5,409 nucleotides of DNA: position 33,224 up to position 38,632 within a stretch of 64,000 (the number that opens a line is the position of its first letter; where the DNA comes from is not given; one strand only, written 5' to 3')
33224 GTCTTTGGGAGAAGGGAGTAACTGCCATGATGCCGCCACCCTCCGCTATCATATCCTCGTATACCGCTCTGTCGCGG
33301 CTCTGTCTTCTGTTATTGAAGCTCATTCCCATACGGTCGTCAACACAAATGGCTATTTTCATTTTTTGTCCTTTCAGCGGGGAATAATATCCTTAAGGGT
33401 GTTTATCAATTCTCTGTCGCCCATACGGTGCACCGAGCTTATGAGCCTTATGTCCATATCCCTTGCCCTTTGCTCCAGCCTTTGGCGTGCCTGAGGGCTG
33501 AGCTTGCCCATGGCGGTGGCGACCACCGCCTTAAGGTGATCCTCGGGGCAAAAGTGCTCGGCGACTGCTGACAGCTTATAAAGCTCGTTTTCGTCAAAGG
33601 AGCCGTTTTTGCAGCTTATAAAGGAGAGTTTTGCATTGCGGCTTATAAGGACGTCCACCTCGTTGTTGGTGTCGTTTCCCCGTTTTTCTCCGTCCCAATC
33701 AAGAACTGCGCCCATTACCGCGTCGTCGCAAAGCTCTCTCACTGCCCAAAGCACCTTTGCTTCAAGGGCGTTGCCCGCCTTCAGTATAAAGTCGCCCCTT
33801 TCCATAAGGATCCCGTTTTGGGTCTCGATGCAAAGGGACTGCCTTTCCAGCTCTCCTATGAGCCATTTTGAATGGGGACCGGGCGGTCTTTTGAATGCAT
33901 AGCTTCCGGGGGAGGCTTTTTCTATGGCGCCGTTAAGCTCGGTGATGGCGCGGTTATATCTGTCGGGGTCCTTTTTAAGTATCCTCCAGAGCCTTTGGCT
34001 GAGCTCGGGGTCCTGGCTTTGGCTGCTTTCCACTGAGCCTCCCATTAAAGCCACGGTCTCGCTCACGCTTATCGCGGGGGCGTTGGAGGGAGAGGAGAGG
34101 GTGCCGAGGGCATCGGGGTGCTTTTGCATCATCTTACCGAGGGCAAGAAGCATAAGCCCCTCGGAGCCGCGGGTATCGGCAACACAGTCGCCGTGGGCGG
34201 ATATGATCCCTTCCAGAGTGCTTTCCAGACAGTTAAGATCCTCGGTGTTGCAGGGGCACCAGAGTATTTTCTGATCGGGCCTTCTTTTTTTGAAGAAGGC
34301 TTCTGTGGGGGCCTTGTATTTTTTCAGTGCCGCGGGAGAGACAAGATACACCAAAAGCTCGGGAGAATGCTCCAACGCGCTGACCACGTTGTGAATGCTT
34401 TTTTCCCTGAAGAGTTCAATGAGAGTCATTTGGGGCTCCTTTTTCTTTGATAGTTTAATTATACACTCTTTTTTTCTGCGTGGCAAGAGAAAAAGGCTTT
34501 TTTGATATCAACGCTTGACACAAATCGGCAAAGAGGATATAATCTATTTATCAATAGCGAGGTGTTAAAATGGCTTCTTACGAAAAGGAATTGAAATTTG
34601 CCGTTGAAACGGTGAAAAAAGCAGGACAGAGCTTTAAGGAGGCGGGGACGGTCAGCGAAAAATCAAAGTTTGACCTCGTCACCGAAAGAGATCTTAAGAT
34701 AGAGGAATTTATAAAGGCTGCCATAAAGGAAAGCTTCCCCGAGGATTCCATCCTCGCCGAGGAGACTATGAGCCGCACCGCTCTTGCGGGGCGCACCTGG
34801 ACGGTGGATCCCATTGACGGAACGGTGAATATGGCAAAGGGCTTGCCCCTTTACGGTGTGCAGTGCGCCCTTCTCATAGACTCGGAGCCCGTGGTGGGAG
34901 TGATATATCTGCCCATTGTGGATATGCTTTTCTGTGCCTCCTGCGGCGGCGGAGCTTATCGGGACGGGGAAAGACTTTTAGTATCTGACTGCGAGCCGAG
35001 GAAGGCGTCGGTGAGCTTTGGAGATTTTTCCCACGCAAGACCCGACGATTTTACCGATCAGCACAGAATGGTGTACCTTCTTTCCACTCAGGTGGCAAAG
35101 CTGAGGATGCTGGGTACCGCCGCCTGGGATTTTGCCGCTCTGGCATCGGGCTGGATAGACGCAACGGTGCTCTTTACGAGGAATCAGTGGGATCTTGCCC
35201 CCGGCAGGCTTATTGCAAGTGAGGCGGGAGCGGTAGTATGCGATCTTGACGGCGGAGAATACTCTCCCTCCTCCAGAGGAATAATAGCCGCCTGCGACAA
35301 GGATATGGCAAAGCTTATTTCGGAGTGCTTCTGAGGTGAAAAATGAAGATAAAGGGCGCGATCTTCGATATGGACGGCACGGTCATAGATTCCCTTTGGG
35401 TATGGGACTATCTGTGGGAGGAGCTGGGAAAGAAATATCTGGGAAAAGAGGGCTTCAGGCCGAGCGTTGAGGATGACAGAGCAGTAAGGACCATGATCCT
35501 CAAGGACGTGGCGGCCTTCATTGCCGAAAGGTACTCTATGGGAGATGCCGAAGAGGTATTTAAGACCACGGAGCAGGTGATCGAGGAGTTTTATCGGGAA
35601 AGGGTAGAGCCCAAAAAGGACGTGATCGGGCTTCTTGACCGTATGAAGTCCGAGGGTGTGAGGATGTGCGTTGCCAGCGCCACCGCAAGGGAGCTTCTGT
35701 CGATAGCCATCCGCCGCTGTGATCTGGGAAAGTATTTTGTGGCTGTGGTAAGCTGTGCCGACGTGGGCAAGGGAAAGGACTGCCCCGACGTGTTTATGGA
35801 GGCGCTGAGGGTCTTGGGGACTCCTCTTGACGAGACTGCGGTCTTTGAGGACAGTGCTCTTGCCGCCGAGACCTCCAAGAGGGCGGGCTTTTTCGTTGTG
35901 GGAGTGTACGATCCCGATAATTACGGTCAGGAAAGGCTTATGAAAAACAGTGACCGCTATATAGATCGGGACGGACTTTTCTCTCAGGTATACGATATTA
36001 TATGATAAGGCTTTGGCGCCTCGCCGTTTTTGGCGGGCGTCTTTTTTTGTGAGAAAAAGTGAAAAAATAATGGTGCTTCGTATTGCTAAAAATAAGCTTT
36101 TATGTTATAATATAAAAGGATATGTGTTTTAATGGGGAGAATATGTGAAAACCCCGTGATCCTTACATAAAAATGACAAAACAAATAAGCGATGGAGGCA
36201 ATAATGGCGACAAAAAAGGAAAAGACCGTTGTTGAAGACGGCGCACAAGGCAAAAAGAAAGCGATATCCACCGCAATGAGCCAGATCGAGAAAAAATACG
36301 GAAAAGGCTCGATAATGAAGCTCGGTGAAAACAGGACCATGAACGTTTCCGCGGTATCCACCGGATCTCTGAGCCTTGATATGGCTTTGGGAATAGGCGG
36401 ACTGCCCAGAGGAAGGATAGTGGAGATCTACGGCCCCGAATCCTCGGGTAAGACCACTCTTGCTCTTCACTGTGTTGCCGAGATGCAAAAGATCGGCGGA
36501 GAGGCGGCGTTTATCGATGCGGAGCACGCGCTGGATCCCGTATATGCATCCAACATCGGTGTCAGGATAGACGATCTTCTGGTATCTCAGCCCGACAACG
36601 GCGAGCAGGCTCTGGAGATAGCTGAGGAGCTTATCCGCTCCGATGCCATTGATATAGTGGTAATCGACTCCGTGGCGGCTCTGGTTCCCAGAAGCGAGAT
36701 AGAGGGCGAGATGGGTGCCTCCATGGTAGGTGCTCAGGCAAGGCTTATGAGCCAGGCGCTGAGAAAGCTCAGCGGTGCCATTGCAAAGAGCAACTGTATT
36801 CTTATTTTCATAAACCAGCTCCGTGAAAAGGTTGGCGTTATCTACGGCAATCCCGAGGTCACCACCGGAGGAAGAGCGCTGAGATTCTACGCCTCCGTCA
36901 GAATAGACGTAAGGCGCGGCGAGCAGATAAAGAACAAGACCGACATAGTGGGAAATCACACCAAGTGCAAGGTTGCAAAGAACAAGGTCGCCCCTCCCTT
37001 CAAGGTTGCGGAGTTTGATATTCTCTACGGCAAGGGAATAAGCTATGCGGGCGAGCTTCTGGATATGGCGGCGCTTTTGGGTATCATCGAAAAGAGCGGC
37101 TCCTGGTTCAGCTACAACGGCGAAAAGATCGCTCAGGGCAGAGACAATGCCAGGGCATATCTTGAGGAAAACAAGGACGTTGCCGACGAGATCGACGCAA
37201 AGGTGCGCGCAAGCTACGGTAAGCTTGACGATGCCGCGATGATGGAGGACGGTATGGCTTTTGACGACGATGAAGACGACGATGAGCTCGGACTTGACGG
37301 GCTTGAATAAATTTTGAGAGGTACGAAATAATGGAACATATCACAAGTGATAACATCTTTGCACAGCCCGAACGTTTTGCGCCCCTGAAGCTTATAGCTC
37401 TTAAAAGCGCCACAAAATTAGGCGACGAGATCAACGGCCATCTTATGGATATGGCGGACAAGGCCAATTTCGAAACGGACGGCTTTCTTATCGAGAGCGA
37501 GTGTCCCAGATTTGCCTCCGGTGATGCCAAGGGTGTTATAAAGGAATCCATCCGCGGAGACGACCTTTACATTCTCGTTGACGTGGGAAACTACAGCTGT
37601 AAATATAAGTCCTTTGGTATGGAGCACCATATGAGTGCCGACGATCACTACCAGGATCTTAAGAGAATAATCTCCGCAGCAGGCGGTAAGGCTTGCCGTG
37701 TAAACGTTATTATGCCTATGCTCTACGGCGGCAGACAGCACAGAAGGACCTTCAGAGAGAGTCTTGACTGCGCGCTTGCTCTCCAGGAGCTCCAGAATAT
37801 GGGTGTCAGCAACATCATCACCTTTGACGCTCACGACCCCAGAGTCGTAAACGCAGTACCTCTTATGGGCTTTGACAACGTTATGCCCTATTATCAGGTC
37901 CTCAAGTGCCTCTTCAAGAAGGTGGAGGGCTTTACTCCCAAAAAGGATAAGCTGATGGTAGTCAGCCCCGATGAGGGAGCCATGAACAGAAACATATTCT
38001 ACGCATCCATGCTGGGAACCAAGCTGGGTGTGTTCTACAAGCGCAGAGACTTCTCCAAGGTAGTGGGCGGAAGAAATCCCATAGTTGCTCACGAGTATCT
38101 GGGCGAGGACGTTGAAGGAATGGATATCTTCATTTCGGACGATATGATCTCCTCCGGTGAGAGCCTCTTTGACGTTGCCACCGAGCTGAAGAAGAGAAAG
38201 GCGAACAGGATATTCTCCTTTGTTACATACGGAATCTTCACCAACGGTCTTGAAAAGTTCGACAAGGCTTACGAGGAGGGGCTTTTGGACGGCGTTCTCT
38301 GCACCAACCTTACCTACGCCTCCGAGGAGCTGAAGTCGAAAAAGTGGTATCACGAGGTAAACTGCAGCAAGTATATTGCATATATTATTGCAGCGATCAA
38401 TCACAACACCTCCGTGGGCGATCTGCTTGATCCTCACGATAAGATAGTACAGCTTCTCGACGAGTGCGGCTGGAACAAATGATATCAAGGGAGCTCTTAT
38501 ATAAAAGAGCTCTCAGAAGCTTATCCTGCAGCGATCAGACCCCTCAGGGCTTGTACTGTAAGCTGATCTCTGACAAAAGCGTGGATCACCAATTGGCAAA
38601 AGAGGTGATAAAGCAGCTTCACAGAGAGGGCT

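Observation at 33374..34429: Orphan Card1/Can2-like CARF-nuclease with S-x-K in place of the catalytic E-x-K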

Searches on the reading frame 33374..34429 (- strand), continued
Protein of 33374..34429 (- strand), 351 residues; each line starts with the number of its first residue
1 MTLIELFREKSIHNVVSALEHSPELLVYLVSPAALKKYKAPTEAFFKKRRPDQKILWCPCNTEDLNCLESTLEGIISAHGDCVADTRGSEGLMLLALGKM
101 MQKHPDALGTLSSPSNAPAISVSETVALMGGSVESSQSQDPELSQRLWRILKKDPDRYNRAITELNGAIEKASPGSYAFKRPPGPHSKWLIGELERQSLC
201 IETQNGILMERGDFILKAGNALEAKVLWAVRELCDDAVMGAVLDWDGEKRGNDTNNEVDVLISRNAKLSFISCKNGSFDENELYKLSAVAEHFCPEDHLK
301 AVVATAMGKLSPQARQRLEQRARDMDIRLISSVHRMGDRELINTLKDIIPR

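Call 86: search_protein_families(library=padloc, proteins=[L032:15571-17622:+, L059:6551-10027:+, L074:12075-12554:+, L059:12832-13122:+, L041:7879-8733:+, L018:9722-9985:+, L010:6936-8933:+, L004:4689-7295:+, L032:2423-4684:+, L032:4703-9907:+], max_evalue=0.001)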
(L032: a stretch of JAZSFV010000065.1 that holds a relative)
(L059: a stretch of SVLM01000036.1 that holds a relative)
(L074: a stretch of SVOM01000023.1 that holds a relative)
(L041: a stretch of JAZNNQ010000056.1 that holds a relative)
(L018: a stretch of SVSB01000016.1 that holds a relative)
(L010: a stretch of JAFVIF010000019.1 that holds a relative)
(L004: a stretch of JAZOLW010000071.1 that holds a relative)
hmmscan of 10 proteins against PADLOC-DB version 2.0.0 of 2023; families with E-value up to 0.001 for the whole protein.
L032:15571-17622:+ (683 aa): 0 families

L059:6551-10027:+ (1158 aa): 12 families
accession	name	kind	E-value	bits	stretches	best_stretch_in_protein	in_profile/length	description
PDLC02196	IetA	-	1e-46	158.1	2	638-967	15-322/374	-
PDLC04232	IetA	-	5.3e-41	139.1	2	681-968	50-317/330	-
PDLC02195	IetA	-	7.7e-38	128.8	2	638-954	15-323/395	-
PDLC03838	DolB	-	2e-27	94.4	1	194-358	126-277/375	-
PDLC04231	IetA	-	1.1e-22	79.2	2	714-906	78-258/262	-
PDLC04606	PDC-M37B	-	3.7e-21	73.7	1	90-366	32-301/390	-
PDLC00915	TRIP13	-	1.6e-15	55.3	1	756-928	66-241/302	TRIP13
PDLC04605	PDC-M37B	-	4.4e-15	53.7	1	182-365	249-430/518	-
PDLC00914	TRIP13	-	1.8e-12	45.3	1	753-926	71-246/302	TRIP13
PDLC04140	mad8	-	9.8e-08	29.9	1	753-876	27-101/314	mads_8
PDLC03920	MkoA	-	2e-05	21.1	0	169-261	567-652/1112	-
PDLC01993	RtcR--CARF_AAA_HTH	-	0.00025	17.6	0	224-372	188-339/523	-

L074:12075-12554:+ (159 aa): 0 families

L059:12832-13122:+ (96 aa): 0 families

L041:7879-8733:+ (284 aa): 1 family
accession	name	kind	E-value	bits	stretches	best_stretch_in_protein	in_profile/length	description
PDLC00195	HamA2|HamA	-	0.0007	17.1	0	139-216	169-245/283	DUF1837 domain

L018:9722-9985:+ (87 aa): 0 families

L010:6936-8933:+ (665 aa): 3 families
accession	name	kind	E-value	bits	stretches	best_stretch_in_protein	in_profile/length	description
PDLC03838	DolB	-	1.8e-05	22.2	0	421-455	165-197/375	-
PDLC04232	IetA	-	8.4e-05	20.1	1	380-530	72-220/330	-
PDLC02196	IetA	-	0.00013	19.5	1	397-448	95-147/374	-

L004:4689-7295:+ (868 aa): 2 families
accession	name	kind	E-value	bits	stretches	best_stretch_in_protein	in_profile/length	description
PDLC01169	TPR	-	2.8e-08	31.4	0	395-456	111-170/252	TPR repeats containing protein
PDLC02012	SAVED5--SAVED_TIR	-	0.00032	17.9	0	167-236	14-80/404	-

L032:2423-4684:+ (753 aa): 0 families

L032:4703-9907:+ (1734 aa): 0 families

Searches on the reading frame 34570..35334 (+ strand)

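Call 31: search_protein_families(library=pfam, proteins=[window:34570-35334:+], max_evalue=0.001)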
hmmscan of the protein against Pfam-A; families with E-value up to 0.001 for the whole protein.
window:34570-35334:+ (254 aa): 1 family
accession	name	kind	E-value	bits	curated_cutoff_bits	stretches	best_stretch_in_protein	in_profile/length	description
PF00459.30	Inositol_P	-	3.6e-53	181.2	27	1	6-249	4-261/271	Inositol monophosphatase family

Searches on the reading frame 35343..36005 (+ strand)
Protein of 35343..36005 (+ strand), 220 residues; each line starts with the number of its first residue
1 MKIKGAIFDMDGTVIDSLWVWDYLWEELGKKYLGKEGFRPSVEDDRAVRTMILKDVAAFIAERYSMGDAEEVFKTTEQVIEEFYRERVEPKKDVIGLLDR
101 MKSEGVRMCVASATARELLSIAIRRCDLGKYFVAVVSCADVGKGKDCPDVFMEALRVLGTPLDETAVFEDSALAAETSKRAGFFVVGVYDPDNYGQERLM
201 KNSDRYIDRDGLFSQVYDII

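Call 31: search_protein_families(library=pfam, proteins=[window:35343-36005:+], max_evalue=0.001)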
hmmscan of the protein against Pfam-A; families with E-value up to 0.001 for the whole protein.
window:35343-36005:+ (220 aa): 3 families
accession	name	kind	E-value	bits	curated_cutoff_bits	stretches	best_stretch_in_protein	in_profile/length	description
PF13419.12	HAD_2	-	1.2e-19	71.5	23.8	1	7-188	2-178/178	Haloacid dehalogenase-like hydrolase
PF00702.32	Hydrolase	-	4e-17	63.7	26.4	1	3-182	1-191/191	haloacid dehalogenase-like hydrolase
PF12710.13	HAD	-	8.2e-07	30.1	27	1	6-133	1-124/189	haloacid dehalogenase-like hydrolase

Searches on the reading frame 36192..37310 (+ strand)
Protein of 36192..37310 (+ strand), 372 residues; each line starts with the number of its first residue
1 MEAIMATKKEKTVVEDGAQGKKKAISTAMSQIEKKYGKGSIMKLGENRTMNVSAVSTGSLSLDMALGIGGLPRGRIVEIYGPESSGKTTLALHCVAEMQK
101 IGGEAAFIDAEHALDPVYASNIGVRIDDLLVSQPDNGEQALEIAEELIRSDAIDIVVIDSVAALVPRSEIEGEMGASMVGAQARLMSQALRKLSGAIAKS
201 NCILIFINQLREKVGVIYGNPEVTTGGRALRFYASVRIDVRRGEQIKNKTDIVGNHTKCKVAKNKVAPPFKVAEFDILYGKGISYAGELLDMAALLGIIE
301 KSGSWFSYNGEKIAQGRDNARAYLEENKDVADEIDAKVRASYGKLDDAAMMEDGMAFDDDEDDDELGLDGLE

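Call 31: search_protein_families(library=pfam, proteins=[window:36192-37310:+], max_evalue=0.001)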
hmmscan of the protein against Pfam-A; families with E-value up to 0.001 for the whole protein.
window:36192-37310:+ (372 aa): 7 families
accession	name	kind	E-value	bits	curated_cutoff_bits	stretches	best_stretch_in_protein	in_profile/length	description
PF00154.27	RecA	-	5.2e-137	455.9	27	1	23-284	1-262/262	recA bacterial DNA recombination protein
PF21096.2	RecA_C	-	8.2e-26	90.3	27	1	287-342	1-56/57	RecA C-terminal domain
PF08423.17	Rad51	-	2.8e-10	40.3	22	1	51-245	4-214/244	Rad51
PF06745.19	ATPase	-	2.1e-07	31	26.6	1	55-113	1-59/231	KaiC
PF13481.12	AAA_25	-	1.7e-05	25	27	0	69-108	28-65/195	AAA domain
PF13479.12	AAA_24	-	1.8e-05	25.1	27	1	77-164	5-76/195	AAA domain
PF01637.24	ATPase_2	-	3.7e-05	24.1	33.2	1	75-132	21-69/225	ATPase domain predominantly from Archaea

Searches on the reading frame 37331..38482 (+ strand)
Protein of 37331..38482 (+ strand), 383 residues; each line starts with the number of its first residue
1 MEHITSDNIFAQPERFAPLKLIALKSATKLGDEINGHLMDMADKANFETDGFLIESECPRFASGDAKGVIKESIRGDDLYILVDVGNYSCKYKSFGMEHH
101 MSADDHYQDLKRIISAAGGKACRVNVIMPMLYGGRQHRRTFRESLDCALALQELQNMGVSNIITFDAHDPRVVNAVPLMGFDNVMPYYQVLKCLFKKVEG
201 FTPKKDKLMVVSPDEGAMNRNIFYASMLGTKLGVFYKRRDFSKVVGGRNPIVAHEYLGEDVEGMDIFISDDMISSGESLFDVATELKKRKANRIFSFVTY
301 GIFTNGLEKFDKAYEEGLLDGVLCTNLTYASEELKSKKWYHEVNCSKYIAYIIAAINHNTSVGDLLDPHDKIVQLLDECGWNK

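Call 31: search_protein_families(library=pfam, proteins=[window:37331-38482:+], max_evalue=0.001)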
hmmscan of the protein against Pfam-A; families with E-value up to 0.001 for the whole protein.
window:37331-38482:+ (383 aa): 3 families
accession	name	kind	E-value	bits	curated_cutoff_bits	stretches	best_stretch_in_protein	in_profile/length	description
PF13793.12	Pribosyltran_N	-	1.4e-15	57.6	25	1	19-158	1-117/117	N-terminal domain of ribose phosphate pyrophosphokinase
PF00156.33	Pribosyltran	-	1.7e-08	34.4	26.3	1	207-300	30-124/158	Phosphoribosyl transferase domain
PF14572.12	Pribosyl_synth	-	1.5e-07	32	27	1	259-365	79-182/184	Phosphoribosyl synthetase-associated domain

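Call 61: search_protein_families(library=pfam, proteins=[window:37331-38482:+], max_evalue=10)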
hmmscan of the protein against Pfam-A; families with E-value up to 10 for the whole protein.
window:37331-38482:+ (383 aa): 3 families
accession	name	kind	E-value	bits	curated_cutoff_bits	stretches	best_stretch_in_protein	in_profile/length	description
PF13793.12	Pribosyltran_N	-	1.4e-15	57.6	25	1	19-158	1-117/117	N-terminal domain of ribose phosphate pyrophosphokinase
PF00156.33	Pribosyltran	-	1.7e-08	34.4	26.3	1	207-300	30-124/158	Phosphoribosyl transferase domain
PF14572.12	Pribosyl_synth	-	1.5e-07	32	27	1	259-365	79-182/184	Phosphoribosyl synthetase-associated domain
